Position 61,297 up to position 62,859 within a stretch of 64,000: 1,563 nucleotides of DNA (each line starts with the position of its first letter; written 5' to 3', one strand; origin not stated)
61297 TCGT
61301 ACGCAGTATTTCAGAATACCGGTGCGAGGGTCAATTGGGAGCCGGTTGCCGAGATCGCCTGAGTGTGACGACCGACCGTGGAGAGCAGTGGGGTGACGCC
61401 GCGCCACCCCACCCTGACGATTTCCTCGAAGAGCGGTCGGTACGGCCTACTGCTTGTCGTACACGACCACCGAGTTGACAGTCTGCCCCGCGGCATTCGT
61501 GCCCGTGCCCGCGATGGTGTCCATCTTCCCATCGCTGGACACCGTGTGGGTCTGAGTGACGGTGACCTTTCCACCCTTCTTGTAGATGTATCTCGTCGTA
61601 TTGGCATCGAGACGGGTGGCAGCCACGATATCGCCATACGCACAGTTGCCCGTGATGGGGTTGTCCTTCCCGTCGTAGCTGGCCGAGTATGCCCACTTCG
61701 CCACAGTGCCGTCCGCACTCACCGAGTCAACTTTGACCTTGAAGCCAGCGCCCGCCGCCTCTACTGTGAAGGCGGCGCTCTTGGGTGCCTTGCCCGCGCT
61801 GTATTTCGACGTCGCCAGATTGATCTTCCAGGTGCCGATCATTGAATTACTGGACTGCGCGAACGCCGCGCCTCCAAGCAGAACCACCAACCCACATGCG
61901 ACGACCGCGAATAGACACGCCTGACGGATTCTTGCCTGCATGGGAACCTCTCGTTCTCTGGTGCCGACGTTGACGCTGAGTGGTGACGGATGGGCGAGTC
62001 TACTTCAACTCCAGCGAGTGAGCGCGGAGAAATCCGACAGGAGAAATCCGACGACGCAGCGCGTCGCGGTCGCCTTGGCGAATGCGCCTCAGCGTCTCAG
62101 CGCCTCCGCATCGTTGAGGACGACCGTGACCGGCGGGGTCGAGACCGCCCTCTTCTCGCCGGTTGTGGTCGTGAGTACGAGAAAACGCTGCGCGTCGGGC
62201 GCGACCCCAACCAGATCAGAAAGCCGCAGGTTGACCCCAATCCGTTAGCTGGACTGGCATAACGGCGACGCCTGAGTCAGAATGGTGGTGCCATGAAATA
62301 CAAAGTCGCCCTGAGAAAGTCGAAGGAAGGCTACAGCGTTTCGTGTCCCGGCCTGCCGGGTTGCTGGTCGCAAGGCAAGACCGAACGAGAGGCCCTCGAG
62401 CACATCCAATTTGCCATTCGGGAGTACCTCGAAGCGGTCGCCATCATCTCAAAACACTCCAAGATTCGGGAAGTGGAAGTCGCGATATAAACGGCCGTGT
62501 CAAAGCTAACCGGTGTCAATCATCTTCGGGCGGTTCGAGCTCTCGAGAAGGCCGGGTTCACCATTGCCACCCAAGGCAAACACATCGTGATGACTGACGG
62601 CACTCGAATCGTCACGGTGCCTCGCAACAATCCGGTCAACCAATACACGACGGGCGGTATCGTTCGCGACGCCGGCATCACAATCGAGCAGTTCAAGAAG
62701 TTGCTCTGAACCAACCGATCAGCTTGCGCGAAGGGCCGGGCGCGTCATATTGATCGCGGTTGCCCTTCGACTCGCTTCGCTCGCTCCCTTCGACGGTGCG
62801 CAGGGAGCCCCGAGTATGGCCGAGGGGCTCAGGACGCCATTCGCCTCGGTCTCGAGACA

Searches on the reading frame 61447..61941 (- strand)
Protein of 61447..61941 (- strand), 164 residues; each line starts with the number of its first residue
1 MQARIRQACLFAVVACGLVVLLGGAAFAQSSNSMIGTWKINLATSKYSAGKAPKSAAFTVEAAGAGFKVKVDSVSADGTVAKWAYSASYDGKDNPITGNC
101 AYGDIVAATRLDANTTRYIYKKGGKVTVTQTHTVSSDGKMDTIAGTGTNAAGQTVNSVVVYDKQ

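Call 7: search_protein_families(library=pfam, proteins=[window:61447-61941:-])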
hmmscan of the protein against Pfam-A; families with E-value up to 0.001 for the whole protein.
window:61447-61941:- (164 aa): 0 families

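Call 46: search_protein_families(library=pfam, proteins=[window:61447-61941:-], max_evalue=10)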
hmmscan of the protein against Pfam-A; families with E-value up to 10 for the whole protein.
window:61447-61941:- (164 aa): 1 family
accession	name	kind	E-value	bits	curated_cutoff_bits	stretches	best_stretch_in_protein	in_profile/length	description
PF12696.13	TraG-D_C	-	0.09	13.1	22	1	94-145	52-98/126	TraM recognition site of TraD and TraG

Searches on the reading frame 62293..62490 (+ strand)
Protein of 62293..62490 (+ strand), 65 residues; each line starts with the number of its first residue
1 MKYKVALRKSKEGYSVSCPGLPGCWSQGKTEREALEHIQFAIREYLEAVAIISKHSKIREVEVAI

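Call 45: search_protein_families(library=pfam, proteins=[window:62293-62490:+], max_evalue=0.01)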
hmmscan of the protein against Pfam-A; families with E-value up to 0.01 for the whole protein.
window:62293-62490:+ (65 aa): 2 families
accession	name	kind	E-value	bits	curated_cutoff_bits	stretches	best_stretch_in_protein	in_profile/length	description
PF15919.11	HicB_lk_antitox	-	1e-07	32.6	27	1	4-50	2-49/123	HicB_like antitoxin of bacterial toxin-antitoxin system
PF21748.3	UPF0150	-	0.00019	21.8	27.3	1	9-46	16-53/64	UPF0150-like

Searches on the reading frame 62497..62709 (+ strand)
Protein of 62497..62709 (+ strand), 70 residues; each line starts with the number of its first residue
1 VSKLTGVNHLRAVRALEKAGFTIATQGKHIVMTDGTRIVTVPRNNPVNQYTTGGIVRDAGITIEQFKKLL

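Call 45: search_protein_families(library=pfam, proteins=[window:62497-62709:+], max_evalue=0.01)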
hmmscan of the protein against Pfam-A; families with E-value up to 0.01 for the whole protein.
window:62497-62709:+ (70 aa): 1 family
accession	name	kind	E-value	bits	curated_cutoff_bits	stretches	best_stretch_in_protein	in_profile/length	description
PF07927.17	HicA_toxin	-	2.1e-07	31.4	27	1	12-61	4-58/58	HicA toxin of bacterial toxin-antitoxin,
